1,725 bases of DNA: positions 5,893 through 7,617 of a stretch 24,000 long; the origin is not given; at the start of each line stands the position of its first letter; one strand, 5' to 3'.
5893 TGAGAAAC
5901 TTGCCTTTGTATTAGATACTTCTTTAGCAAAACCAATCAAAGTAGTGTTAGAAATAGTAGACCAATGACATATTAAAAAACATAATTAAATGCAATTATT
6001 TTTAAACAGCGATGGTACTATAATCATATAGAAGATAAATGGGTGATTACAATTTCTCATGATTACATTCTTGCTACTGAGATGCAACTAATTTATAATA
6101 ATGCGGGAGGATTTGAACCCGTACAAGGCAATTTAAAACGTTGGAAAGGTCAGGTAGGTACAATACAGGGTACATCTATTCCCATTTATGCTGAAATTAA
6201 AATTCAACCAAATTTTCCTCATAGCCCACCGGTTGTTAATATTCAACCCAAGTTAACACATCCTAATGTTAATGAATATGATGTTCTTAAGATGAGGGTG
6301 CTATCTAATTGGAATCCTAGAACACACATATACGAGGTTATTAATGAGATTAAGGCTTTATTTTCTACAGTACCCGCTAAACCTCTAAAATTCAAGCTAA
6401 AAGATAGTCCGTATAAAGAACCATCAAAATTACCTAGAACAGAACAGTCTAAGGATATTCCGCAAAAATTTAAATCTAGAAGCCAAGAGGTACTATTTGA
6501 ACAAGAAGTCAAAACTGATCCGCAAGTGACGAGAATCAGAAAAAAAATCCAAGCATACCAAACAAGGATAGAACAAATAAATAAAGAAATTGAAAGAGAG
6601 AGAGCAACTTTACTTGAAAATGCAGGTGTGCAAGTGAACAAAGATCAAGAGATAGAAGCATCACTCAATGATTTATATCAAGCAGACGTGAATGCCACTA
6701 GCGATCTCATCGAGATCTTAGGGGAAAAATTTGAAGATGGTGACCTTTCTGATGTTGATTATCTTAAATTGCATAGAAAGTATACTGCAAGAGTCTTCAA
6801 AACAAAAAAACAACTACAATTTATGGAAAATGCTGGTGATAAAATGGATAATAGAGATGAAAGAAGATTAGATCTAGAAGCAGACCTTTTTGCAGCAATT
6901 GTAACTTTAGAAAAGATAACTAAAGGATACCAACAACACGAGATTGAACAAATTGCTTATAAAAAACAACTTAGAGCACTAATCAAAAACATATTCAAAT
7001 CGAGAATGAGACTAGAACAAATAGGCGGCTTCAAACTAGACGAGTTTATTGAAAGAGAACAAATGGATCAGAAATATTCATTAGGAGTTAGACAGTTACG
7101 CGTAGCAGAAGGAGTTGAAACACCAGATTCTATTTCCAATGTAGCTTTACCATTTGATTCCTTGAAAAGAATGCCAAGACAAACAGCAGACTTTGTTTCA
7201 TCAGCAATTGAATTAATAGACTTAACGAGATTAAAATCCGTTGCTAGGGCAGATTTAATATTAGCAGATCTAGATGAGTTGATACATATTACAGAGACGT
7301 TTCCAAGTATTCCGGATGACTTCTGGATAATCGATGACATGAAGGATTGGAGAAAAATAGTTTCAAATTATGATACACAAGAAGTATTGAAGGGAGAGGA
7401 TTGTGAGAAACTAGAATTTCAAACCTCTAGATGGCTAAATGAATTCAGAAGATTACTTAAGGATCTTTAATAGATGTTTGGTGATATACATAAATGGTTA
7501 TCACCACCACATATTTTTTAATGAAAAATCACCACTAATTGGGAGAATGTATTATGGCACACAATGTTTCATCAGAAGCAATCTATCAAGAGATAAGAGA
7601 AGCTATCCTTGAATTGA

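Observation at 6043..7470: Single-polypeptide ESCRT-I: Vps23 (UEV + stalk + steadiness box) fused to full-length Vps28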

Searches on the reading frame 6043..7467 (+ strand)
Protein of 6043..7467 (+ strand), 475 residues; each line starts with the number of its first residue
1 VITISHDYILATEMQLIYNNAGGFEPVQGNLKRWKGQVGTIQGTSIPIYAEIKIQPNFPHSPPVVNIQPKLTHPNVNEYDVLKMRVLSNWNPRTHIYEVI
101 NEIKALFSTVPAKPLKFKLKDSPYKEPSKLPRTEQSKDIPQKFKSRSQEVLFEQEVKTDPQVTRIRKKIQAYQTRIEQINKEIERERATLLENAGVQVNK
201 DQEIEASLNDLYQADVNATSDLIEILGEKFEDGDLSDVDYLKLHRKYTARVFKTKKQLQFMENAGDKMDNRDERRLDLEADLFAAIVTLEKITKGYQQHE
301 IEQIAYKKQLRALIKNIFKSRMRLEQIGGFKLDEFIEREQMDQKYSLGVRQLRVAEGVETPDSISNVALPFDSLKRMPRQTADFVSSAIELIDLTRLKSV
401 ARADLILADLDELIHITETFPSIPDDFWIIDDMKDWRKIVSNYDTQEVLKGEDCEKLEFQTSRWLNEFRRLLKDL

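Call 3: search_protein_families(library=pfam, proteins=[window:6043-7467:+], max_evalue=1)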
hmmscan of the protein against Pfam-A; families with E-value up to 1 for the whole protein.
window:6043-7467:+ (475 aa): 6 families
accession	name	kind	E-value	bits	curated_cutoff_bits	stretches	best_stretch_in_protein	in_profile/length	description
PF03997.17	VPS28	-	5.7e-12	46.2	24.5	1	280-472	2-188/188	VPS28 protein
PF00179.31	UQ_con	-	2.3e-10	40.7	27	1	50-116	49-118/140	Ubiquitin-conjugating enzyme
PF05743.18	UEV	-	0.0043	17.4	27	1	40-109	42-117/121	UEV domain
PF09454.15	Vps23_core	-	0.028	14.8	26.8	1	214-255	18-59/64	Vps23 core domain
PF03361.19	Herpes_IE2_3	-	0.095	13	25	1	162-216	22-76/162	Herpes virus intermediate/early protein 2/3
PF12127.13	FloA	-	0.13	11.8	34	1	173-244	227-298/314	Flotillin-like protein FloA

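Call 10: find_homologous_proteins(query=window:6043-7467:+, max_evalue=0.001)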
Query window:6043-7467:+ (475 aa): 48 proteins with E <= 0.001 among 8000 candidates.
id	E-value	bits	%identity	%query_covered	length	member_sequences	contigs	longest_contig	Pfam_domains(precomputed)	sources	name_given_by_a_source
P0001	1.9e-291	985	93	100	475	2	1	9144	PF03997.18,PF00179.32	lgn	-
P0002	6.1e-156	538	53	99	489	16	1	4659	PF09454.16,PF03997.18,PF00179.32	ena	-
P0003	6.0e-155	535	53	99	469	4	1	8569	PF09454.16,PF03997.18,PF00179.32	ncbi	ncbi:MAG: ubiquitin-conjugating enzyme E2 [Candidatus Heimdallarchaeaceae archaeon]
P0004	3.8e-154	532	54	99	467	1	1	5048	PF09454.16,PF05743.19,PF03997.18,PF00179.32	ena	-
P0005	4.4e-154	532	54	99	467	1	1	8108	PF09454.16,PF05743.19,PF03997.18,PF00179.32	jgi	jgi:ubiquitin-protein ligase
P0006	7.3e-154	531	54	99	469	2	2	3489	PF09454.16,PF05743.19,PF03997.18,PF00179.32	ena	-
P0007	8.9e-154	531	53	99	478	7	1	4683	PF09454.16,PF03997.18,PF00179.32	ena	-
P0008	1.1e-153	531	53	99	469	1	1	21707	PF05743.19,PF03997.18,PF00179.32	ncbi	ncbi:MAG: ubiquitin-conjugating enzyme E2 variant [Candidatus Heimdallarchaeaceae archaeon]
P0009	1.1e-153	531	53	99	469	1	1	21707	PF05743.19,PF03997.18,PF00179.32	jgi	jgi:ubiquitin-protein ligase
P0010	4.7e-153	529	55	100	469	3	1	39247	PF09454.16,PF03997.18,PF00179.32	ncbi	-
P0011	5.7e-153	528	54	99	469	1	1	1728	PF09454.16,PF05743.19,PF03997.18,PF00179.32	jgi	jgi:ubiquitin-protein ligase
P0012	6.1e-153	528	53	99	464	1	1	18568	PF09454.16,PF03997.18,PF00179.32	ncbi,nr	ncbi:MAG: hypothetical protein KGD64_04260 [Candidatus Heimdallarchaeota archaeon]|nr:hypothetical p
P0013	3.6e-152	526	53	100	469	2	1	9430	PF09454.16,PF03997.18,PF00179.32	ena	-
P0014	4.3e-152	525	53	99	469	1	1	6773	PF09454.16,PF05743.19,PF03997.18,PF00179.32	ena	-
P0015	2.0e-151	523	52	100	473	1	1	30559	PF09454.16,PF03997.18,PF00179.32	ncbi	-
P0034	8.6e-144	498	51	99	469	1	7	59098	PF03997.18,PF00179.32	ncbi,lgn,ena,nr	ncbi:MAG: hypothetical protein HeimAB125_14070 [Candidatus Heimdallarchaeota archaeon AB_125]|nr:MAG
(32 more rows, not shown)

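Call 13: search_protein_families(library=pfam, alignment_id=A1, max_evalue=0.01)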
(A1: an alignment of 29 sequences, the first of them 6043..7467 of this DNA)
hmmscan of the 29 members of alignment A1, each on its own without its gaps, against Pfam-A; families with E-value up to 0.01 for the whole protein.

A. member 1, window:6043-7467:+ (475 aa): 3 families
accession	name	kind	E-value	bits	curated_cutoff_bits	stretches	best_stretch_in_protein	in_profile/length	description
PF03997.17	VPS28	-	5.7e-12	46.2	24.5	1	280-472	2-188/188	VPS28 protein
PF00179.31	UQ_con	-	2.3e-10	40.7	27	1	50-116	49-118/140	Ubiquitin-conjugating enzyme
PF05743.18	UEV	-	0.0043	17.4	27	1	40-109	42-117/121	UEV domain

B. families by the number of members that match (of 29 scanned): 12 families
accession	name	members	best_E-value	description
PF00179.31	UQ_con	29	1.2e-15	Ubiquitin-conjugating enzyme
PF03997.17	VPS28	29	3.4e-13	VPS28 protein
PF05743.18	UEV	28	3e-07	UEV domain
PF09454.15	Vps23_core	27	2.7e-09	Vps23 core domain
PF07407.17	Seadorna_VP6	3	0.00046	Seadornavirus VP6 protein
PF24531.2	ANC1_spectrin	1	0.00028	Nuclear anchorage protein 1, spectrin repeat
PF09059.15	TyeA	1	0.0012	TyeA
PF11315.13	Med30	1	0.0042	Mediator complex subunit 30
PF09340.15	NuA4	1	0.0046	Histone acetyltransferase subunit NuA4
PF07342.17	TscT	1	0.0064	TscT toxin protein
PF13166.12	AAA_13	1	0.0085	AAA domain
PF03980.19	Nnf1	1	0.009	Nnf1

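Call 14: search_solved_structures(query=A1, max_evalue=1, show_alignments=3)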
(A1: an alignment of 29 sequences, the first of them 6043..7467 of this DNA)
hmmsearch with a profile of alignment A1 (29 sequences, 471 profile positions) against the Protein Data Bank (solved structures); distinct sequences matched with E-value up to 1: 288 (the best 60 are shown).
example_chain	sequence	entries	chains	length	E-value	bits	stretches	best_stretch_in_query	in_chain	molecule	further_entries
2ayv_A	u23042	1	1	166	3.5e-09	39.3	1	26-110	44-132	ubiquitin-conjugating enzyme E2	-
8btl_C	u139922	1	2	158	4.6e-09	38.9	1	27-129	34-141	Ubiquitin conjugating enzyme E2 A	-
3jvz_A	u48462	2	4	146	4.7e-09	38.8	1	26-110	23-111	Ubiquitin-conjugating enzyme E2 D2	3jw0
4ddg_A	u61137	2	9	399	4.9e-09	38.8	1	27-180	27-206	Ubiquitin-conjugating enzyme E2 D2, Ubiquitin thioesterase OTUB1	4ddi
1jas_A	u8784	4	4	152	6.3e-09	38.4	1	27-129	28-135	UBIQUITIN-CONJUGATING ENZYME E2-17 KDA | UBIQUITIN-CONJUGATING ENZYME E2 B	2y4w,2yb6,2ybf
6w9d_A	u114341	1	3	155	7.7e-09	38.1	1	26-110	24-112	Ubiquitin-conjugating enzyme E2 D2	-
5d0k_A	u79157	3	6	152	8.1e-09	38.1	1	26-110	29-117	Ubiquitin-conjugating enzyme E2 D2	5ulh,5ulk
4ldt_C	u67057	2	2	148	8.2e-09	38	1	26-110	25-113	Ubiquitin-conjugating enzyme E2 D2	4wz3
3a33_A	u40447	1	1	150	8.5e-09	38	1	26-110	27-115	Ubiquitin-conjugating enzyme E2 D2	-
8iej_R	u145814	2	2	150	8.7e-09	38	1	27-129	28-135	Ubiquitin-conjugating enzyme E2 A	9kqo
6cyo_A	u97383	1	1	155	8.8e-09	37.9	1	27-129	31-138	Ubiquitin-conjugating enzyme E2 A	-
9b55_A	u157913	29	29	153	9e-09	37.9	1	26-110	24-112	Ubiquitin-conjugating enzyme E2 4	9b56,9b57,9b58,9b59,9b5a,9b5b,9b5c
3ugb_A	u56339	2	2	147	9.2e-09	37.9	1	26-109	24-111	Ubiquitin-conjugating enzyme E2 D3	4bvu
2oxq_A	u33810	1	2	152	9.2e-09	37.9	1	26-109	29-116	Ubiquitin-conjugating enzyme E2D 1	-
6cp0_B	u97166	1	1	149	9.6e-09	37.8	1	26-109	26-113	Ubiquitin-conjugating enzyme E2 D3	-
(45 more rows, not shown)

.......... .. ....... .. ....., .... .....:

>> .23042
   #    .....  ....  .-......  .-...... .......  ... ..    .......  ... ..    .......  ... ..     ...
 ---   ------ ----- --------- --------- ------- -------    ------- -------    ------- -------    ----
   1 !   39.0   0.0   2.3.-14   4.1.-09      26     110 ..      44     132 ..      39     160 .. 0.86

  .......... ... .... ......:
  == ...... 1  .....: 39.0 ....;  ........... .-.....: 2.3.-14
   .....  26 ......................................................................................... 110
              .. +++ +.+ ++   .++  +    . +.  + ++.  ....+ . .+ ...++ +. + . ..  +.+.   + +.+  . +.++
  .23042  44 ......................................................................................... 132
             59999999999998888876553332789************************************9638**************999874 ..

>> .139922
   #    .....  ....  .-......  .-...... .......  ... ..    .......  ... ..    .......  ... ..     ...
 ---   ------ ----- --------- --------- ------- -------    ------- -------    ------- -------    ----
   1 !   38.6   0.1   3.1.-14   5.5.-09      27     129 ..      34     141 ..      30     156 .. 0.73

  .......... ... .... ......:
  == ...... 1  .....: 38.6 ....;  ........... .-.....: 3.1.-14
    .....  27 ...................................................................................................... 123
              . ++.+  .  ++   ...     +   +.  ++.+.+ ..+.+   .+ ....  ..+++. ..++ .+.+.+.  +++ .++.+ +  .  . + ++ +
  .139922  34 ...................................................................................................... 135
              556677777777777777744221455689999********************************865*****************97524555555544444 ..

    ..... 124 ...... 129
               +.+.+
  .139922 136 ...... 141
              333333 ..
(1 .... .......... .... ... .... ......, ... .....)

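Call 17: find_encoding_contigs(protein=window:6043-7467:+, flank=10000, max_places=4)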
Protein window:6043-7467:+ (475 aa): 6 contigs read that carry it; 1 place shown.
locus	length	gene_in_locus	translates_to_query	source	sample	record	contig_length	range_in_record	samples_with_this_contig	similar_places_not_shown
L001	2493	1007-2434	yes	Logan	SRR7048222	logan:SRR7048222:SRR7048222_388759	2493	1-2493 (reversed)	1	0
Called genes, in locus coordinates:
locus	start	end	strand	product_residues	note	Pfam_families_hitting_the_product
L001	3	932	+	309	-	?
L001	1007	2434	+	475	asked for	PF00179:UQ_con, PF03997:VPS28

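Call 18: find_encoding_contigs(protein=P0034, flank=8000, max_places=3)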
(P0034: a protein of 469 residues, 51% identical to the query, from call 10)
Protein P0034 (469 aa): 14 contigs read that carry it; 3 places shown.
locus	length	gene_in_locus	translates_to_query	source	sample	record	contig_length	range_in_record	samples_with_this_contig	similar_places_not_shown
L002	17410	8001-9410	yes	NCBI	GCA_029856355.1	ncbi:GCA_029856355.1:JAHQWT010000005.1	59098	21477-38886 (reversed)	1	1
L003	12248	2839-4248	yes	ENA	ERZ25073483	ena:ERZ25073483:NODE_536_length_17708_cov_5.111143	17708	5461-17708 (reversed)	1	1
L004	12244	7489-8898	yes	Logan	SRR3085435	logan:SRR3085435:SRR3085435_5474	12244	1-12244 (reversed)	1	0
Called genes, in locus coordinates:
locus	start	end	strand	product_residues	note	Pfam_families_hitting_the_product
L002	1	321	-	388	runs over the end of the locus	PF01513:NAD_kinase, PF00781:DAGK_cat (weak), PF20143:NAD_kinase_C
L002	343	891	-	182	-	-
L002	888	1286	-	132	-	-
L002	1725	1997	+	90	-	-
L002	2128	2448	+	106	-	-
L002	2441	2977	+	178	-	PF00025:Arf, PF00071:Ras, PF04670:Gtr1_RagA (weak), PF08477:Roc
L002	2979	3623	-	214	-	-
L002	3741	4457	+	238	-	PF02585:PIG-L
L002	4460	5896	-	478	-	PF01979:Amidohydro_1, PF07969:Amidohydro_3 (weak)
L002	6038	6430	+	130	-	-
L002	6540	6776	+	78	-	PF00240:ubiquitin, PF11976:Rad60-SLD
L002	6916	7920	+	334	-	PF00899:ThiF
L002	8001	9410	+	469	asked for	PF00179:UQ_con, PF03997:VPS28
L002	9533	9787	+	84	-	-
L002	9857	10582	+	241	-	PF04157:EAP30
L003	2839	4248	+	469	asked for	PF00179:UQ_con, PF03997:VPS28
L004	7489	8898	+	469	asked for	PF00179:UQ_con, PF03997:VPS28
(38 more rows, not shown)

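Call 24: predict_structure(alignment_id=A1)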
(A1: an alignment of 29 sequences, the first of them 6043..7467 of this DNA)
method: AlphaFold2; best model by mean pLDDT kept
length: 475 residues; sequences in the alignment: 29
mean_pLDDT: 75.1   pTM: 0.42
mean pLDDT of the five models: 75.1, 73.9, 73.3, 72.5, 67.8
residues with pLDDT >= 90: 87; 70-90: 273; 50-70: 48; < 50: 67
segments of 3 or more residues with pLDDT < 50: 1-3, 117-158, 362-377
pLDDT, mean of each block of 10 residues (from residue 1): 64 85 84 90 86 88 87 75 80 89 87 62 32 31 28 41 72 81 74 59 59 83 79 61 89 88 73 89 92 83 76 81 82 88 87 64 37 43 79 86 90 85 78 94 91 92 88 72
secondary structure, 60 per line:
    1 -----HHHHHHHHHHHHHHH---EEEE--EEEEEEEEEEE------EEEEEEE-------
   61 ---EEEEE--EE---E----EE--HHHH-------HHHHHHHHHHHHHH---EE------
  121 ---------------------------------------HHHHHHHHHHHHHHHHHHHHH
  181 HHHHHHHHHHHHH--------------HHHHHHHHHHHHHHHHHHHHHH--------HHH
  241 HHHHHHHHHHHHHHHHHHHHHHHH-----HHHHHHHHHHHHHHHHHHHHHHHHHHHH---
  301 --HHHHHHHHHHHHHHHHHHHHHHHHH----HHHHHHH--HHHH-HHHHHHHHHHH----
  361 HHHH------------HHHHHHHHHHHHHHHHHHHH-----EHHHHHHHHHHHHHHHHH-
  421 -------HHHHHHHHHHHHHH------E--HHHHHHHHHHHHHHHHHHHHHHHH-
elements in order: H6-20 E24-27 E30-40 E47-53 E64-68 H85-88 H96-109 H160-193 H208-229 H238-264 H270-297 H303-327 H332-338 H341-344 H346-356 H361-364 H377-396 H403-419 H428-441 H451-474

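Call 26: fold_search(model_id=the predicted structure, library=pdb)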
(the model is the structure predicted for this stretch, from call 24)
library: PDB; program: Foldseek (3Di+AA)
matches with E <= 10: 657; with E <= 0.001: 143
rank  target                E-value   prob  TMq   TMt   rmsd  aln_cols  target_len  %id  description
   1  9lu1_C                4.8e-05  1.00  0.21  0.59   4.3       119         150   24  protein structure of DDB1-DDA1-DET1-Ube2e2 bound to COP1 dimer (released 2026-01-28)
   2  1q34_A                9.0e-05  1.00  0.20  0.57   3.5       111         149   22  Crystal structures of two UBC (E2) enzymes of the ubiquitin-conjugating system in Caenorhabditis elegans (released 2003-08-05)
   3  5fer_E                1.2e-04  1.00  0.20  0.56   4.8       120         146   21  Complex of TRIM25 RING with UbcH5-Ub (released 2016-05-18)
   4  6w9d_G                1.4e-04  1.00  0.20  0.57   3.0       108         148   21  RNF12 RING domain in complex with a Ube2d2~Ub conjugate (released 2020-05-20)
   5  3zni_C                1.5e-04  1.00  0.19  0.56   3.3       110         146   20  Structure of phosphoTyr363-Cbl-b - UbcH5B-Ub - ZAP-70 peptide complex (released 2013-07-10)
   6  7zj3_H                1.5e-04  1.00  0.20  0.57   3.9       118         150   19  Structure of TRIM2 RING domain in complex with UBE2D1~Ub conjugate (released 2022-11-30)
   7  2ayv                  1.7e-04  1.00  0.19  0.57   2.9       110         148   22  Crystal structure of a putative ubiquitin-conjugating enzyme E2 from Toxoplasma gondii (released 2005-09-20)
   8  8grq_N                1.7e-04  1.00  0.20  0.57   3.3       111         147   20  Cryo-EM structure of BRCA1/BARD1 bound to H2AK127-UbcH5c-Ub nucleosome (released 2023-04-12)
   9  6w9d_A                1.9e-04  1.00  0.19  0.56   3.1       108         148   21  RNF12 RING domain in complex with a Ube2d2~Ub conjugate (released 2020-05-20)
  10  3sqv_D                1.9e-04  1.00  0.20  0.55   4.6       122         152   25  Crystal Structure of E. coli O157:H7 E3 ubiquitin ligase, NleL, with a human E2, UbcH7 (released 2012-01-25)
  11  2clw_A                2.0e-04  1.00  0.20  0.58   2.7       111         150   20  Crystal structure of human ubiquitin-conjugating enzyme UbcH5B (released 2007-06-12)
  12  5zbu_B                2.1e-04  1.00  0.20  0.56   3.3       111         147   20  Crystal Structure of PA-TM-RING E3 ligase RNF13 RING domain in complex with E2~Ub (released 2019-02-27)
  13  2yb6                  2.2e-04  1.00  0.19  0.54   3.6       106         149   22  Native human Rad6 (released 2011-04-20)
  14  5ulf_A                2.3e-04  1.00  0.19  0.55   3.0       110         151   24  Crystal Structure of a UbcH5b~Ub conjugate (released 2017-06-07)
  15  5udh_C                2.3e-04  1.00  0.20  0.55   3.3       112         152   26  HHARI/ARIH1-UBCH7~Ubiquitin (released 2017-06-14)
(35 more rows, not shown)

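Call 27: find_related_loci(query=A1, collection=genome_contigs, flank=6000)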
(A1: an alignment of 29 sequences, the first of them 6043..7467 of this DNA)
Query A1 (475 aa) in genome_contigs; peptide patterns used: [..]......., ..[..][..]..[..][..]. (x = any residue, [..] = any of these).
75 stretches matched a pattern; 30 encode a relative of the query (tblastn E <= 1e-3); 28 distinct loci.
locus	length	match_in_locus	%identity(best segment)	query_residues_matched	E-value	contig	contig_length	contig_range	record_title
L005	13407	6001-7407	53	4-475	3e-163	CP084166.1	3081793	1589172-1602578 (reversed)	MAG: Candidatus Heimdallarchaeum aukensis isolate PM71 chromosome, complete genome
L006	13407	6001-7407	51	4-475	5e-162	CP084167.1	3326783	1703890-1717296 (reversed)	MAG: Candidatus Heimdallarchaeum endolithica isolate PR6 chromosome, complete genome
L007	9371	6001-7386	53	5-475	1e-159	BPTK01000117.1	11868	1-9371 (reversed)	MAG: Candidatus Heimdallarchaeota archaeon 7H_bin4 DNA, 7H_mb2_bin4_NODE_385, whole genome shotgun sequence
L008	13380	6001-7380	53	7-475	1e-159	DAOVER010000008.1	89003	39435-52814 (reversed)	MAG TPA_asm: Candidatus Heimdallarchaeota archaeon isolate CSMAG_1088 CSMAG_1088_k141_762760_length_89003_cov_44.0582, w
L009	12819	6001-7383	53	5-475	4e-159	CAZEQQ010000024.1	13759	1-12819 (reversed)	MAG TPA_asm: uncultured archaeon isolate SRP241326_co1_80 genome assembly, contig: NODE_6176_length_13759_cov_4.908129,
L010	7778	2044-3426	53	5-475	5e-158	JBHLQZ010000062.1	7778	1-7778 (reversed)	MAG: Candidatus Thorarchaeota archaeon isolate QM1B.68 QM1B.68@40889, whole genome shotgun sequence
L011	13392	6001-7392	53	5-475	2e-157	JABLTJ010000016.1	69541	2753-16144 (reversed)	MAG: Promethearchaeati archaeon isolate HMA_bin2.96 metabat2_96_fa_scaffold_183, whole genome shotgun sequence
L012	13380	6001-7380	52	7-475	9e-158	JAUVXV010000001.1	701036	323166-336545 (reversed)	MAG: Candidatus Heimdallarchaeota archaeon isolate CSMAG_1225 CSMAG_1225_k141_1112329_length_701036_cov_18.1426, whole g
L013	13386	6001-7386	52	5-475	1e-155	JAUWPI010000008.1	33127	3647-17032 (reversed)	MAG: Candidatus Heimdallarchaeota archaeon isolate CSMAG_2472 CSMAG_2472_k141_719451_length_33127_cov_8.8638, whole geno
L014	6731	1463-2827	52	5-470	3e-156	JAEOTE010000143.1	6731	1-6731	MAG: Candidatus Heimdallarchaeota archaeon isolate YT1_029 k127_59368398, whole genome shotgun sequence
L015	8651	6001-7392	53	5-475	3e-155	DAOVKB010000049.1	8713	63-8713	MAG TPA_asm: archaeon isolate CSMAG_1408 CSMAG_1408_k141_1957440_length_8713_cov_28.6385, whole genome shotgun sequence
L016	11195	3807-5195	51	7-475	7e-155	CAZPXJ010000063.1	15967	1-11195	MAG TPA_asm: uncultured archaeon isolate SRP214966_co2_105 genome assembly, contig: NODE_5649_length_15967_cov_5.766026,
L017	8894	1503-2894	50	5-475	3e-152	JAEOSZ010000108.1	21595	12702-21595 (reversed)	MAG: Candidatus Heimdallarchaeota archaeon isolate YT1_002 k127_48488416, whole genome shotgun sequence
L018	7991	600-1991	52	5-475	2e-150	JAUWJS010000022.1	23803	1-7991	MAG: Candidatus Heimdallarchaeota archaeon isolate CSMAG_2326 CSMAG_2326_k127_913236_length_23803_cov_110.5750, whole ge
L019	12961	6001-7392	53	5-475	1e-150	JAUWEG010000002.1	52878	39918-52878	MAG: Candidatus Heimdallarchaeota archaeon isolate CSMAG_2184 CSMAG_2184_k141_2743465_length_52878_cov_14.6158, whole ge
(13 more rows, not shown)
